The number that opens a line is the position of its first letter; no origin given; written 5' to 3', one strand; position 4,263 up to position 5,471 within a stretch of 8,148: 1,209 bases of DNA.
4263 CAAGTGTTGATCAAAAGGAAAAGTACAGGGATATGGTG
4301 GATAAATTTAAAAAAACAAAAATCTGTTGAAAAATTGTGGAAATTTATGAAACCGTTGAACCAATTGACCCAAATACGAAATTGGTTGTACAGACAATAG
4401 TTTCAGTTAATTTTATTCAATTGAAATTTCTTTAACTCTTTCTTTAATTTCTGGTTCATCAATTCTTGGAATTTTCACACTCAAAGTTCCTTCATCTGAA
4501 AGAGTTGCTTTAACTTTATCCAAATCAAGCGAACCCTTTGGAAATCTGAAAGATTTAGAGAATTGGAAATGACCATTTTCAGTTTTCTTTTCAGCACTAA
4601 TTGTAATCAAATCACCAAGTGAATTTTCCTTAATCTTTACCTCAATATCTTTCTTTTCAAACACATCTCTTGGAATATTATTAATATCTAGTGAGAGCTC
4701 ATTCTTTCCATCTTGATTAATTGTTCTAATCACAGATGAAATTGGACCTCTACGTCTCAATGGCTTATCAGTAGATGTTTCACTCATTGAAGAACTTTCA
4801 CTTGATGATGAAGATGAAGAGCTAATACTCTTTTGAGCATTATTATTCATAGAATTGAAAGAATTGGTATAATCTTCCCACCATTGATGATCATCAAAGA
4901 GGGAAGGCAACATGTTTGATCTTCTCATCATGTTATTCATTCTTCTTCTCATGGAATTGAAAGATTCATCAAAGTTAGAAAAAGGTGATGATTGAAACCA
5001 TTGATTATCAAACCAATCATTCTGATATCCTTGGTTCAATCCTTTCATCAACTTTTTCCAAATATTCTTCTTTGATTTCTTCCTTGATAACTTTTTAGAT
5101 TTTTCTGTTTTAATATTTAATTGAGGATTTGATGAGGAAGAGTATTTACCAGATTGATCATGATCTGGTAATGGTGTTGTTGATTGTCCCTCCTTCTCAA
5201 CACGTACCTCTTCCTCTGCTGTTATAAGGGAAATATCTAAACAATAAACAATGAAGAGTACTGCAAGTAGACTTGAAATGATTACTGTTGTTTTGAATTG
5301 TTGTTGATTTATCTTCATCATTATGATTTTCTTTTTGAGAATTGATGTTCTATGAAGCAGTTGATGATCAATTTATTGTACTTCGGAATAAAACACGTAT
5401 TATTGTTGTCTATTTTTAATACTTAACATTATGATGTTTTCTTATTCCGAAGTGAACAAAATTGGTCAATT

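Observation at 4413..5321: Small heat-shock protein with a signal-anchor, basic patch and long low-complexity linker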

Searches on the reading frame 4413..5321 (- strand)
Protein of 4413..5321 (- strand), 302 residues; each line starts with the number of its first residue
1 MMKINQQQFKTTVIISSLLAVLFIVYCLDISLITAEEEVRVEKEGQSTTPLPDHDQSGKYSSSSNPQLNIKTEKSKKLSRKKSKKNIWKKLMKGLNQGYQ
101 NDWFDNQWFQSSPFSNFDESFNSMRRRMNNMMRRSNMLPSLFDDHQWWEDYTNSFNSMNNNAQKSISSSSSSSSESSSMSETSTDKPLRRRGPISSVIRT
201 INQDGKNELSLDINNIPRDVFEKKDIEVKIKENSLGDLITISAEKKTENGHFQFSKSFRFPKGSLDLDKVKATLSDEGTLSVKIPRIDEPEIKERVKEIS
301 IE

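Call 4: search_protein_families(library=pfam, proteins=[window:4413-5321:-], max_evalue=1)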
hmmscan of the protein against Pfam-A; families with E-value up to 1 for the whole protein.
window:4413-5321:- (302 aa): 3 families
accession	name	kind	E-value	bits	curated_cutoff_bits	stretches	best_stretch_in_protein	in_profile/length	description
PF00011.27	HSP20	-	1.5e-08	35.1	20.8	1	221-301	18-101/102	Hsp20/alpha crystallin family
PF19556.4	PRTRC_E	-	0.035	14.3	26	1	71-144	101-173/175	PRTRC system protein E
PF20474.3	PHL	-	0.076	13.4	23.7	1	67-138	3-75/155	PHL domain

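Call 6: find_homologous_proteins(query=window:4413-5321:-, max_evalue=0.001)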
Query window:4413-5321:- (302 aa): 5 proteins with E <= 0.001 among 6873 candidates.
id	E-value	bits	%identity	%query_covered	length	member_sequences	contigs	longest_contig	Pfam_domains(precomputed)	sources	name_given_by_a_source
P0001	2.5e-190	648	100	100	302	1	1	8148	PF00011.28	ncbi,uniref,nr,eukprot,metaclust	ncbi:predicted protein [Naegleria gruberi]|uniref:Predicted protein n=1 Tax=Naegleria gruberi TaxID=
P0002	2.2e-61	225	43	96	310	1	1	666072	PF00011.28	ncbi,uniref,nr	ncbi:hypothetical protein C9374_004885 [Naegleria lovaniensis]|uniref:SHSP domain-containing protein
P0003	5.0e-60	221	44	89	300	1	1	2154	PF00011.28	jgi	-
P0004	4.9e-55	205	45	87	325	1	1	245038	-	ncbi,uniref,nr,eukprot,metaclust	ncbi:predicted protein [Naegleria gruberi]|uniref:Predicted protein n=1 Tax=Naegleria gruberi TaxID=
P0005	4.3e-39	152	41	77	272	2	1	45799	-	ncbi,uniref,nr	ncbi:hypothetical protein FDP41_006955 [Naegleria fowleri]|uniref:SHSP domain-containing protein n=1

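Call 14: find_encoding_contigs(protein=P0004, flank=6000, max_places=3)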
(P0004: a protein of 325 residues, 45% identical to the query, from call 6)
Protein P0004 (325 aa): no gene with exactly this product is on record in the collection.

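Call 15: find_encoding_contigs(protein=P0002, flank=6000, max_places=3)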
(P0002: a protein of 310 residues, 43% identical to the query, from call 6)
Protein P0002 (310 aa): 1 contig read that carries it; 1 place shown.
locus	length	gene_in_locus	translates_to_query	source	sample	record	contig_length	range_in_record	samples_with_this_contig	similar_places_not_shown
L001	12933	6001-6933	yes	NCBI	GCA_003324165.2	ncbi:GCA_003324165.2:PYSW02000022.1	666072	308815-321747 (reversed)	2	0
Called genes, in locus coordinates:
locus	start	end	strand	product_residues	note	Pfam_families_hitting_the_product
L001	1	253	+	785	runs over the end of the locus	-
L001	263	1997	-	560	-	-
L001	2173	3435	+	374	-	PF23381:Beta-prop_IFT122_1st (faint), PF24782:WD40_MABP1-WDR62_2nd (faint), PF24814:WD40_Prp19 (faint), PF24817:WD40_WDHD1_1st (faint), PF24796:WDR55 (faint), PF25173:Beta-prop_WDR3_1st (weak), PF25174:Beta-prop_THOC3 (weak), PF25175:Beta-prop_WDR5 (faint), +2 more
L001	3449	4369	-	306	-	PF21000:RMI1_N_N (weak), PF08585:RMI1_N_C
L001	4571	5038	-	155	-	-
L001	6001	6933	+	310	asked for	PF00011:HSP20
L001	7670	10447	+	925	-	PF19326:AMP_deaminase, PF00962:A_deaminase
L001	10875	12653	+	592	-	-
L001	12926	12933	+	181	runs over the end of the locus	-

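Call 17: search_protein_representatives(alignment_id=A1)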
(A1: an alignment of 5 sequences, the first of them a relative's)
Query: 5 sequences, 309 profile positions. Proteins with E-value up to 0.001 (for the whole library): 23; up to 1e-10: 9; up to 1e-30: 5. The best 23 are listed.
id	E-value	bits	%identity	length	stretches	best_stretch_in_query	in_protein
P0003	7.1e-139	478.8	-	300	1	5-309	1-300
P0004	1.2e-133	461.6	-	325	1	5-309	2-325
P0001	4.9e-130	449.7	-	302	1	2-309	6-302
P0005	1.7e-126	438.1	-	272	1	1-264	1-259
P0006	1.3e-41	159.3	-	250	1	6-221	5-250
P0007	7.0e-21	91.2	-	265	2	195-309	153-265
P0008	5.8e-15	71.8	-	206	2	209-294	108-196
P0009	5.0e-12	62.1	-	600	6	233-302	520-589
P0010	2.7e-11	59.7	-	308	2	205-308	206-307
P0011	5.0e-10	55.5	-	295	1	11-291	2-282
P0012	7.7e-09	51.7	-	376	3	242-308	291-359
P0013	5.0e-08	49.0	-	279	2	205-302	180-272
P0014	5.8e-06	42.2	-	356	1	27-258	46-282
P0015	2.4e-05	40.2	-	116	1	227-298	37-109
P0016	5.1e-05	39.1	-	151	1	229-303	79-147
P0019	1.4e-04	37.7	-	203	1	204-306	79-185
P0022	2.7e-04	36.7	-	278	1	10-286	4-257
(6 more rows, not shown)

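Call 19: list_cluster_members(proteins=[P0003, P0006, P0007, P0008, P0010, P0011, P0013, P0014, P0022, P0019])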
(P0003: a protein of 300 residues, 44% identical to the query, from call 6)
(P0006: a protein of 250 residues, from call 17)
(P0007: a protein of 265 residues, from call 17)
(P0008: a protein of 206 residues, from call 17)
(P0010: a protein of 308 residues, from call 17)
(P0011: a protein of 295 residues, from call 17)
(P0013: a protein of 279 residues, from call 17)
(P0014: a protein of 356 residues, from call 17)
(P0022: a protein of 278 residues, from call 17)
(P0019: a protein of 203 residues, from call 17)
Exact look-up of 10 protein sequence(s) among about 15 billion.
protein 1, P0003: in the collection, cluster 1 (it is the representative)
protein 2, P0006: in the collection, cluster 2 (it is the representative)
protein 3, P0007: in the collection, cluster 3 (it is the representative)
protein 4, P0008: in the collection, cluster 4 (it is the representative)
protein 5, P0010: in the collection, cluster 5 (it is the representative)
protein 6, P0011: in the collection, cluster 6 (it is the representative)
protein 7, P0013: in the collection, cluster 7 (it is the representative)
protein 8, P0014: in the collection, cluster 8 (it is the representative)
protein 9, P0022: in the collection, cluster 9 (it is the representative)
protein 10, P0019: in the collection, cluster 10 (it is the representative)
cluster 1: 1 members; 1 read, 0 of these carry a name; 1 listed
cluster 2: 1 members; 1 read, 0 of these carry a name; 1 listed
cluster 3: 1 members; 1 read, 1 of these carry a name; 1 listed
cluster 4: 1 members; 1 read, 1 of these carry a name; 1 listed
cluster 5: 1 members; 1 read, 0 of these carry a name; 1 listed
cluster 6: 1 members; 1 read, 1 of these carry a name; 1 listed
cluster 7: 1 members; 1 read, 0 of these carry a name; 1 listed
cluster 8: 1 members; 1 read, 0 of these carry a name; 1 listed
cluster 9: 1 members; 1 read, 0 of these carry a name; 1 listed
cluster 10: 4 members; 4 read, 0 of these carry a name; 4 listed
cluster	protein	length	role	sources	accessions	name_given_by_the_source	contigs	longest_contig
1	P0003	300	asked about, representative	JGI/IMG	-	-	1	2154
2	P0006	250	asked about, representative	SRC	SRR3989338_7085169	-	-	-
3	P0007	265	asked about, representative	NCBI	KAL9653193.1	hypothetical protein ABK040_009499 [Willaertia magna]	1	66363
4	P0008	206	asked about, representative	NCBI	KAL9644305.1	hypothetical protein ABK040_005766 [Willaertia magna]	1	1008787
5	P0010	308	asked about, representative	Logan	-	-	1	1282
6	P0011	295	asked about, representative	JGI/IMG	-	hypothetical protein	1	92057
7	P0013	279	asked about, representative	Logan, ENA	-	-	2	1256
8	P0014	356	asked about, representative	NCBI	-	-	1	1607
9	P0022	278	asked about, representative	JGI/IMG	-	-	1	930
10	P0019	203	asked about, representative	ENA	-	-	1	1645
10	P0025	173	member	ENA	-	-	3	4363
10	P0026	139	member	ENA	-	-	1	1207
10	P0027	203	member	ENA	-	-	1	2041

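Call 21: list_cluster_members(proteins=[P0001, P0004, P0002, P0005])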
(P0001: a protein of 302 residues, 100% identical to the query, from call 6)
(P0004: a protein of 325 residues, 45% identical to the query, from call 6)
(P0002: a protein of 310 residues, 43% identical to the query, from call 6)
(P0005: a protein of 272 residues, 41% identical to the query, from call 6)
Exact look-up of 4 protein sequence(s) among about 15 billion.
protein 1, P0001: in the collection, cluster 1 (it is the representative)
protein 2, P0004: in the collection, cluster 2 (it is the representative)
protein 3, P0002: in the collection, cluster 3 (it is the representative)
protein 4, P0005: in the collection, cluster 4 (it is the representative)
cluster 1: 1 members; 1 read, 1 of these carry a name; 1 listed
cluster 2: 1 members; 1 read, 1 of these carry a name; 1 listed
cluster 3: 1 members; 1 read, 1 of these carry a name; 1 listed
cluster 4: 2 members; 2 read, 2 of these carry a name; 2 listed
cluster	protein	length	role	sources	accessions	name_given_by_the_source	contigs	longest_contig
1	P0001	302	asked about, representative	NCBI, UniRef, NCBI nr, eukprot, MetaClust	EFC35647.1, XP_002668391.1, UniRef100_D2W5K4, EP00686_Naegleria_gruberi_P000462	predicted protein [Naegleria gruberi] | Predicted protein n=1 Tax=Naegleria gruberi TaxID=5762 RepID=D2W5K4_NAEGR | uncharacterized protein NAEGRDRAFT_76695 [Naegleria gruberi]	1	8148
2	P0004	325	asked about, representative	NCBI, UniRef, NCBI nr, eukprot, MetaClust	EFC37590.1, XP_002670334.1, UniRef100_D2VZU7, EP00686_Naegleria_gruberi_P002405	predicted protein [Naegleria gruberi] | Predicted protein n=1 Tax=Naegleria gruberi TaxID=5762 RepID=D2VZU7_NAEGR | uncharacterized protein NAEGRDRAFT_53591 [Naegleria gruberi]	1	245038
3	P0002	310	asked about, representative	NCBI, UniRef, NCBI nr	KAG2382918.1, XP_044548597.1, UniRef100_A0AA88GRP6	hypothetical protein C9374_004885 [Naegleria lovaniensis] | SHSP domain-containing protein n=1 Tax=Naegleria lovaniensis TaxID=51637 ... | uncharacterized protein C9374_004885 [Naegleria lovaniensis]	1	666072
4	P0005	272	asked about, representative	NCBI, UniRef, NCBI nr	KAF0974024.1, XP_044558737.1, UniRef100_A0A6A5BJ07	hypothetical protein FDP41_006955 [Naegleria fowleri] | SHSP domain-containing protein n=1 Tax=Naegleria fowleri TaxID=5763 RepID=A0A6A5BJ07_NAEFO | uncharacterized protein FDP41_006955 [Naegleria fowleri]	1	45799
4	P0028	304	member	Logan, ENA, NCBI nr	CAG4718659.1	unnamed protein product [Naegleria fowleri]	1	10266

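Call 26: search_solved_structures(query=A2, max_evalue=1, show_alignments=2)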
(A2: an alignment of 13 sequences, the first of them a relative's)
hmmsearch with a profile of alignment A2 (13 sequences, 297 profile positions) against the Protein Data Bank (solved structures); distinct sequences matched with E-value up to 1: 29.
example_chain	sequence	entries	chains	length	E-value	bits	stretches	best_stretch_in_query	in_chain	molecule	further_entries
3w1z_A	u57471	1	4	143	1.5e-08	37.8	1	193-296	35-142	Heat shock protein 16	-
7oa6_A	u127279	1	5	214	1.3e-06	31.5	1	202-296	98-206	Heat shock protein 26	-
2byu_A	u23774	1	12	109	2e-06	30.9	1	219-296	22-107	HEAT SHOCK PROTEIN 16.9B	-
7pe3_A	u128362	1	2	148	2.1e-06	30.8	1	196-296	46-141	SHSP domain-containing protein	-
1gme_A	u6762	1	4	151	4.8e-06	29.7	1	220-296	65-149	HEAT SHOCK PROTEIN 16.9B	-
5nms_A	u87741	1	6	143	1.1e-05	28.5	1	218-296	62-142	25.3 kDa heat shock protein, chloroplastic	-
5ds2_A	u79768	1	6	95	1.5e-05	28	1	219-283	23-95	18.1 kDa class I heat shock protein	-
5nms_B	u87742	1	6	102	5.6e-05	26.1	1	219-296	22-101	25.3 kDa heat shock protein, chloroplastic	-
4rzk_A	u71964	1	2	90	7.1e-05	25.8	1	203-282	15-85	Small heat shock protein hsp20 family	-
7bzw_1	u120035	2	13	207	0.00017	24.6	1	218-296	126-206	Heat shock protein 21, chloroplastic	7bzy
6ewn_A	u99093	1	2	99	0.0002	24.3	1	219-285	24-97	HspA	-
5j7n_A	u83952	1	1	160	0.003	20.4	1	224-288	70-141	Low molecular weight heat shock protein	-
2h50_A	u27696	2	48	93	0.02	17.8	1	219-283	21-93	small heat shock protein Hsp26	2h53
3l1e_A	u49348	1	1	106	0.02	17.8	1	213-273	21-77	Alpha-crystallin A chain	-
3gla_A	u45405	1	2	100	0.02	17.8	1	231-283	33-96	Low molecular weight heat shock protein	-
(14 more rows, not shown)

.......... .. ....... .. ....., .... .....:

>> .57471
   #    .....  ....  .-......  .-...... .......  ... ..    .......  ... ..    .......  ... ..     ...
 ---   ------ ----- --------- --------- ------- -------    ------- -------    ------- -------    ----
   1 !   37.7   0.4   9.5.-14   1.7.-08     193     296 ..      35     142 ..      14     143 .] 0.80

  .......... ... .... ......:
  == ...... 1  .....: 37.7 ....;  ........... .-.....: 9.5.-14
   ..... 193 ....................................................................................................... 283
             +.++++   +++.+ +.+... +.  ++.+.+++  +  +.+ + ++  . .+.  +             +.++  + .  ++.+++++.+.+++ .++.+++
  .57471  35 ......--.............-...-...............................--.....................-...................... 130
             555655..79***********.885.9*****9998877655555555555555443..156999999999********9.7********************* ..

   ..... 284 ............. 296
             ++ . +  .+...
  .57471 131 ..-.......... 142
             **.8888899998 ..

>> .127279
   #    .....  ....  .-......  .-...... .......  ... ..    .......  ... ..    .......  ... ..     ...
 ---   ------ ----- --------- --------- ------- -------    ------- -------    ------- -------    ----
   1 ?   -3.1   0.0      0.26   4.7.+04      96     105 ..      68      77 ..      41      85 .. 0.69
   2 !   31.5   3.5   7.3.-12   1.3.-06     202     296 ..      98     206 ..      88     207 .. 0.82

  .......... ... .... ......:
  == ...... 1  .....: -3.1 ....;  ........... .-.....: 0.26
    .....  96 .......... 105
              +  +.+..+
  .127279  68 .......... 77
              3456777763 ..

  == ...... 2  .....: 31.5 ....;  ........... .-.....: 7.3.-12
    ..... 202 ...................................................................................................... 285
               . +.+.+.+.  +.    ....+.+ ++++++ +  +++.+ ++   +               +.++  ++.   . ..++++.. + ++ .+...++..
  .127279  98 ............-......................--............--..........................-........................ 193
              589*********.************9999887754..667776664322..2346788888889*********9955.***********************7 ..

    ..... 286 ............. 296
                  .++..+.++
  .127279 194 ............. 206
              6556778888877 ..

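Call 28: find_homologous_proteins(query=A2, max_evalue=0.001)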
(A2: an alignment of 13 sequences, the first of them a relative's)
Query A2 (13 sequences) (302 aa, profile of the alignment): 7 proteins with E <= 0.001 among 8000 candidates.
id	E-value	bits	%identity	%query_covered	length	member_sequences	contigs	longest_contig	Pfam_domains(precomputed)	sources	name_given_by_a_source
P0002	6.4e-106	372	43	96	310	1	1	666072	PF00011.28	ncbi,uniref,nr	ncbi:hypothetical protein C9374_004885 [Naegleria lovaniensis]|uniref:SHSP domain-containing protein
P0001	1.8e-91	325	100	100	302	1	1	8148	PF00011.28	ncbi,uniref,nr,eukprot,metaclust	ncbi:predicted protein [Naegleria gruberi]|uniref:Predicted protein n=1 Tax=Naegleria gruberi TaxID=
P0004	1.1e-90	322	45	87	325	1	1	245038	-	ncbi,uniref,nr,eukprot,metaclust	ncbi:predicted protein [Naegleria gruberi]|uniref:Predicted protein n=1 Tax=Naegleria gruberi TaxID=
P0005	7.2e-80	287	41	77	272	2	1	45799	-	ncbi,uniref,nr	ncbi:hypothetical protein FDP41_006955 [Naegleria fowleri]|uniref:SHSP domain-containing protein n=1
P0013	5.6e-67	245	25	28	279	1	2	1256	-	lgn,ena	-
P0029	1.4e-7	50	21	54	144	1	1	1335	PF00011.28,PF17886.8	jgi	jgi:HSP20 family protein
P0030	1.4e-7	50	21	56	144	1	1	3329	PF00011.28,PF17886.8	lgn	-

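Call 29: find_encoding_contigs(protein=P0011, flank=8000, max_places=2)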
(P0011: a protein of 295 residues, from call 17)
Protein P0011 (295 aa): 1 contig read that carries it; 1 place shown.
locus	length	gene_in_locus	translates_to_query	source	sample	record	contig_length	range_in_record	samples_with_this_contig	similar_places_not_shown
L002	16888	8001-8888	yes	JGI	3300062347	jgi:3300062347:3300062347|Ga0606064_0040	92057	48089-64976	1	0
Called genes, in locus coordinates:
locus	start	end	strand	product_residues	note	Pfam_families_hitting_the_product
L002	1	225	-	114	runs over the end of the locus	PF04072:LCM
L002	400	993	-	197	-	PF03987:Autophagy_act_C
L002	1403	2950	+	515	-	-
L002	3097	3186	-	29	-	-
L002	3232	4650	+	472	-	PF13475:DUF4116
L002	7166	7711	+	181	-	-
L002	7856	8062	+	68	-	-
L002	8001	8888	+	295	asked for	-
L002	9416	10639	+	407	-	-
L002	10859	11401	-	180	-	-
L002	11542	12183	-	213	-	-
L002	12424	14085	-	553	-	-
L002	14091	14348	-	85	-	-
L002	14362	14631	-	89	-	-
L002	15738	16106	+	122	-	-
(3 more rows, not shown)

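Call 30: find_encoding_contigs(protein=P0013, flank=3000, max_places=2)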
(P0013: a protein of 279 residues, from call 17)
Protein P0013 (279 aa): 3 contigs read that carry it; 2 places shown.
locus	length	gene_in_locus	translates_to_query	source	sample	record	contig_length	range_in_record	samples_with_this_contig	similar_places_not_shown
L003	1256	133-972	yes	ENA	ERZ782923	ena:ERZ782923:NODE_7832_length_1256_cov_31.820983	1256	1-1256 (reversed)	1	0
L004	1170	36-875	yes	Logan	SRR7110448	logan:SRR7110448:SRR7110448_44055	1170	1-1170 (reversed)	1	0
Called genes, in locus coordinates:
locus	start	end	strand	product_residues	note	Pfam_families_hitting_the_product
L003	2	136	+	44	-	?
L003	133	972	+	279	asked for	-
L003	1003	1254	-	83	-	?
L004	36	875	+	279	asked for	-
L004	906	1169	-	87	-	?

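Call 31: predict_structure(alignment_id=A2)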
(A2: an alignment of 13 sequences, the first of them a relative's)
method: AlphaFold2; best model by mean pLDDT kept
length: 302 residues; sequences in the alignment: 13
mean_pLDDT: 64.4   pTM: 0.37
mean pLDDT of the five models: 64.4, 63.3, 62.2, 61.3, 60.0
residues with pLDDT >= 90: 57; 70-90: 76; 50-70: 54; < 50: 115
segments of 3 or more residues with pLDDT < 50: 34-83, 98-112, 137-143, 159-161, 163-185, 293-295, 300-302
pLDDT, mean of each block of 10 residues (from residue 1): 70 92 83 43 38 33 36 33 56 55 44 54 78 57 49 50 47 39 51 86 84 90 92 89 91 91 85 91 81 50 43
secondary structure, 60 per line:
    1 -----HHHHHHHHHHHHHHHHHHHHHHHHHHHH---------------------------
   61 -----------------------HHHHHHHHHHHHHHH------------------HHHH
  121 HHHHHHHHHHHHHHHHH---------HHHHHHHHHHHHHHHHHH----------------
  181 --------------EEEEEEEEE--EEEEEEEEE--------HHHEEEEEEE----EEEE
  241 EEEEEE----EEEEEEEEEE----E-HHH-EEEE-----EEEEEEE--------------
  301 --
elements in order: H6-33 H84-98 H117-137 H147-164 E195-203 E206-214 E226-232 E237-246 E251-260 E271-274 E280-286
